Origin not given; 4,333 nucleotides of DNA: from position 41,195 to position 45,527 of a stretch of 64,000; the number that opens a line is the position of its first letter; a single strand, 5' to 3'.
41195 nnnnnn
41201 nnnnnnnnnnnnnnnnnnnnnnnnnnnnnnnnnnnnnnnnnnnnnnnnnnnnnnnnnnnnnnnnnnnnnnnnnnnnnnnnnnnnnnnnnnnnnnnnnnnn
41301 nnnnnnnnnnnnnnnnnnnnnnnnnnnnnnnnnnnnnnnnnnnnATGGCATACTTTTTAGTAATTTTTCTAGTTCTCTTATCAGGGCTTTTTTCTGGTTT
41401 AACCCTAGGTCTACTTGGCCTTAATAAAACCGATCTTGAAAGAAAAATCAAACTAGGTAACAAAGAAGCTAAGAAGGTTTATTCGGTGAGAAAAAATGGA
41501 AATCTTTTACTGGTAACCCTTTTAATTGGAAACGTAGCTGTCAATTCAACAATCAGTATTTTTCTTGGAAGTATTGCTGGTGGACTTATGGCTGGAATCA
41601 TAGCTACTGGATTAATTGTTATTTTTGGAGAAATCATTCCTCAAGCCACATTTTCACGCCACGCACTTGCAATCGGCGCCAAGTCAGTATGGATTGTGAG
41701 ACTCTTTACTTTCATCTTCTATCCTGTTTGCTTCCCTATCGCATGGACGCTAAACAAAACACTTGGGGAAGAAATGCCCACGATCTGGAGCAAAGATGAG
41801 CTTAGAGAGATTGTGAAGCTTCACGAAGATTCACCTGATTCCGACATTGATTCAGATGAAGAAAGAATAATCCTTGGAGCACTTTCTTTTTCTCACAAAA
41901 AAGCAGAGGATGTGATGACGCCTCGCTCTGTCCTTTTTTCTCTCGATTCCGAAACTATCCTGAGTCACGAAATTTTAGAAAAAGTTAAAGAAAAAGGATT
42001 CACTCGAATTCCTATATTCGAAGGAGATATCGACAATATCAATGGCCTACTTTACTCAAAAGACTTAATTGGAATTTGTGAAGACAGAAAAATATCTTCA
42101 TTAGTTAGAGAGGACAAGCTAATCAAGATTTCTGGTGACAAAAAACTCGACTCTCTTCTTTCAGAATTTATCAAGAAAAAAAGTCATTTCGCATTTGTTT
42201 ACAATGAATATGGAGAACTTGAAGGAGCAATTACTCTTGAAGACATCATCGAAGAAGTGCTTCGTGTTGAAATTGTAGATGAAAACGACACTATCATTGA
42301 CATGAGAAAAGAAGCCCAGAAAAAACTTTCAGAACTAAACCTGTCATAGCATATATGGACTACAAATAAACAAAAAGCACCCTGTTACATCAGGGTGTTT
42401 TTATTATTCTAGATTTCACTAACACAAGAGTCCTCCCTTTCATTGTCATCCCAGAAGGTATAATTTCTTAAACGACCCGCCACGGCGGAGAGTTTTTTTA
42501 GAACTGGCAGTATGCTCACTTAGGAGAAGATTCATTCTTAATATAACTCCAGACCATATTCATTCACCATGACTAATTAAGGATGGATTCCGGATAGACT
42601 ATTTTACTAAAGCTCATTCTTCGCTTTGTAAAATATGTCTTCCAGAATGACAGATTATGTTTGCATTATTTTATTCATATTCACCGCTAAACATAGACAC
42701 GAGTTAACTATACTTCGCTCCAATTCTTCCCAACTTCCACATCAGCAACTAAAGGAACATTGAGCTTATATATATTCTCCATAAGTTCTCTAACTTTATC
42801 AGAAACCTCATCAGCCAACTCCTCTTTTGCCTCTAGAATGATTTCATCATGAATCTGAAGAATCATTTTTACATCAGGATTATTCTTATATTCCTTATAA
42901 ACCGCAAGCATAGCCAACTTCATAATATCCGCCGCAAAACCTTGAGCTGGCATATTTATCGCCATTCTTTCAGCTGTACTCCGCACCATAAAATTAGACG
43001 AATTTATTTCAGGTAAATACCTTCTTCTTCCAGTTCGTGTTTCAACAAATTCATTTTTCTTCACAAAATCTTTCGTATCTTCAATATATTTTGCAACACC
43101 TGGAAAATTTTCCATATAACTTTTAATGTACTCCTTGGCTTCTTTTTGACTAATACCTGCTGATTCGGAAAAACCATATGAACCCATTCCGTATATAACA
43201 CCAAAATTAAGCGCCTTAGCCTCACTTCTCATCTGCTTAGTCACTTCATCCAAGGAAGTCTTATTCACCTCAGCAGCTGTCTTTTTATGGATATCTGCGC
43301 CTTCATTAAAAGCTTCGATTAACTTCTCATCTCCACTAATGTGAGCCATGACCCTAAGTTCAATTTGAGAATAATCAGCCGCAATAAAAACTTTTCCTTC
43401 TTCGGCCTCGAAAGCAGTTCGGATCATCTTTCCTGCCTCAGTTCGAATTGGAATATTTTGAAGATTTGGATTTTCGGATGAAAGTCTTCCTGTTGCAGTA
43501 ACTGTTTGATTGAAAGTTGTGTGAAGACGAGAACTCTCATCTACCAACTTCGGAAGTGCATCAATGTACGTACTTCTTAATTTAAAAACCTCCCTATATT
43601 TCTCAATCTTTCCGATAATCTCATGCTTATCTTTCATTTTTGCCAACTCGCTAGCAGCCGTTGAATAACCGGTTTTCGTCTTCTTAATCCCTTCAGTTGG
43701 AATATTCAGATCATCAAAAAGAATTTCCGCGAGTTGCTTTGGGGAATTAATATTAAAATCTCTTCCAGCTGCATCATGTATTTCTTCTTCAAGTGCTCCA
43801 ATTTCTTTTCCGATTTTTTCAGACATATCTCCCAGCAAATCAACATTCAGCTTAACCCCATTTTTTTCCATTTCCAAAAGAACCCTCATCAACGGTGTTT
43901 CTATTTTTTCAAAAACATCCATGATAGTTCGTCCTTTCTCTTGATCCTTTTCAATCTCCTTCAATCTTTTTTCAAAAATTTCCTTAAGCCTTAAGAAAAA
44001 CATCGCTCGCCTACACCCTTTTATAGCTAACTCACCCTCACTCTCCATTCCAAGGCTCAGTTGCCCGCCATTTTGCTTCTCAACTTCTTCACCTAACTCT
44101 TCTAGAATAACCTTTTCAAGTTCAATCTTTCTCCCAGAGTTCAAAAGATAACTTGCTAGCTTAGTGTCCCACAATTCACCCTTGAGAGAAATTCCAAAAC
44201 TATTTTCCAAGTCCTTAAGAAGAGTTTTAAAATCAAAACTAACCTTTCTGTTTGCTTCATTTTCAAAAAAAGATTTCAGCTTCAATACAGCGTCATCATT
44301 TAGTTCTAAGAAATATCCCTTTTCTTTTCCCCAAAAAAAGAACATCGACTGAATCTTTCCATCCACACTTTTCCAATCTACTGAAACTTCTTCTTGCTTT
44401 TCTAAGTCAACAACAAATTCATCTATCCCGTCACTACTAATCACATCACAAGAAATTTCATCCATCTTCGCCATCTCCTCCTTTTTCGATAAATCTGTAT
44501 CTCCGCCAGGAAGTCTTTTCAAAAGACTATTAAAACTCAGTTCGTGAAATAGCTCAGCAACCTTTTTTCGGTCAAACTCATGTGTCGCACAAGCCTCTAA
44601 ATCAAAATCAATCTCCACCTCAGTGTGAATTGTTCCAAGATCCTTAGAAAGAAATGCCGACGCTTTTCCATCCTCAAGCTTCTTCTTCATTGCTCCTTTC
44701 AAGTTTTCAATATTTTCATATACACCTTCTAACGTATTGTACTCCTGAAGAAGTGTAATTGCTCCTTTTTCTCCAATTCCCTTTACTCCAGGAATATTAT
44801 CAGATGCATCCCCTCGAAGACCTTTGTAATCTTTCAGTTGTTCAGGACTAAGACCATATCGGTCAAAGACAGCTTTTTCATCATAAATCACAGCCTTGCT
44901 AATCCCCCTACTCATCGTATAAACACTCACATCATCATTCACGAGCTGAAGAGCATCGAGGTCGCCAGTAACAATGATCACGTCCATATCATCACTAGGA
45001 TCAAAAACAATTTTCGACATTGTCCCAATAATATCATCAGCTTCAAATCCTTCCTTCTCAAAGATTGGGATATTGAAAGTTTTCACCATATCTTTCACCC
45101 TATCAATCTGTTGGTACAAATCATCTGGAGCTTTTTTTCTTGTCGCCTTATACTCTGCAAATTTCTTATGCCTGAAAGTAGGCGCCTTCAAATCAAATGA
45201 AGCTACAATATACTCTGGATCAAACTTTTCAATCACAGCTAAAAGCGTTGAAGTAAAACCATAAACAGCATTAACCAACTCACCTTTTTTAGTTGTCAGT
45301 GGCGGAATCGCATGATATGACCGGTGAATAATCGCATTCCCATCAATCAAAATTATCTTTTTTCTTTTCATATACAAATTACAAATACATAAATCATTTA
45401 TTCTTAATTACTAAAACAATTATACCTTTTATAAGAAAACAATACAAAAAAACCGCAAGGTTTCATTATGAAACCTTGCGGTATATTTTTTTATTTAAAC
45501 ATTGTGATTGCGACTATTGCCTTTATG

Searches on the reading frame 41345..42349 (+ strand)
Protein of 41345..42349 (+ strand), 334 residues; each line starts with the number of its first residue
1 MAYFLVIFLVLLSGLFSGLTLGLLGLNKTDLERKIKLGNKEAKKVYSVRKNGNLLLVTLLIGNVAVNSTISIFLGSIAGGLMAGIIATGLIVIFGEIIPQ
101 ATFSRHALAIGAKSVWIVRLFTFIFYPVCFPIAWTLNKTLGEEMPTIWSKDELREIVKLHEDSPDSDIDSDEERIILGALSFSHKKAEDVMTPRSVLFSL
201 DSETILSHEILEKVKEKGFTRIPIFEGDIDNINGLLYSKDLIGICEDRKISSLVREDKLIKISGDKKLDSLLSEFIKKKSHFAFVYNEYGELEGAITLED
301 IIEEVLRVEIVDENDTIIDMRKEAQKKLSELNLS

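Call 50: search_protein_families(library=pfam, proteins=[window:41345-42349:+], max_evalue=0.001)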
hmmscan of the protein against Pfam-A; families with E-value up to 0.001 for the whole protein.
window:41345-42349:+ (334 aa): 2 families
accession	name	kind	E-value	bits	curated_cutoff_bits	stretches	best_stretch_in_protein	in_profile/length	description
PF01595.25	CNNM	-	4.6e-39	134.4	28.4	1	5-163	2-174/181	Cyclin M transmembrane N-terminal domain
PF00571.33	CBS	-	5.1e-09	36.8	24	1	258-306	8-56/57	CBS domain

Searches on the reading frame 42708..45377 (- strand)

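Call 9: search_protein_families(library=pfam, proteins=[window:42708-45377:-], max_evalue=0.001)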
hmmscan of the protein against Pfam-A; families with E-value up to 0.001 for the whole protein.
window:42708-45377:- (889 aa): 5 families
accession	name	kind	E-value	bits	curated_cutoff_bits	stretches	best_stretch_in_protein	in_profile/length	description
PF00476.26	DNA_pol_A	-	9e-156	519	34.3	1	514-888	3-381/381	DNA polymerase family A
PF02739.22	5_3_exonuc_N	-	6.6e-55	185.7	34.3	1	7-175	1-164/164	5'-3' exonuclease, N-terminal resolvase-like domain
PF01367.25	5_3_exonuc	-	1.4e-32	112.5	40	1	177-270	2-96/97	5'-3' exonuclease, C-terminal SAM fold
PF22619.2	DNA_polI_exo1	-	8e-06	26.2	27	1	347-424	18-97/140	DNA polymerase I, ribonuclease H-like domain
PF01612.26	DNA_pol_A_exo1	-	4.8e-05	23.7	23.6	1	355-435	52-135/173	3'-5' exonuclease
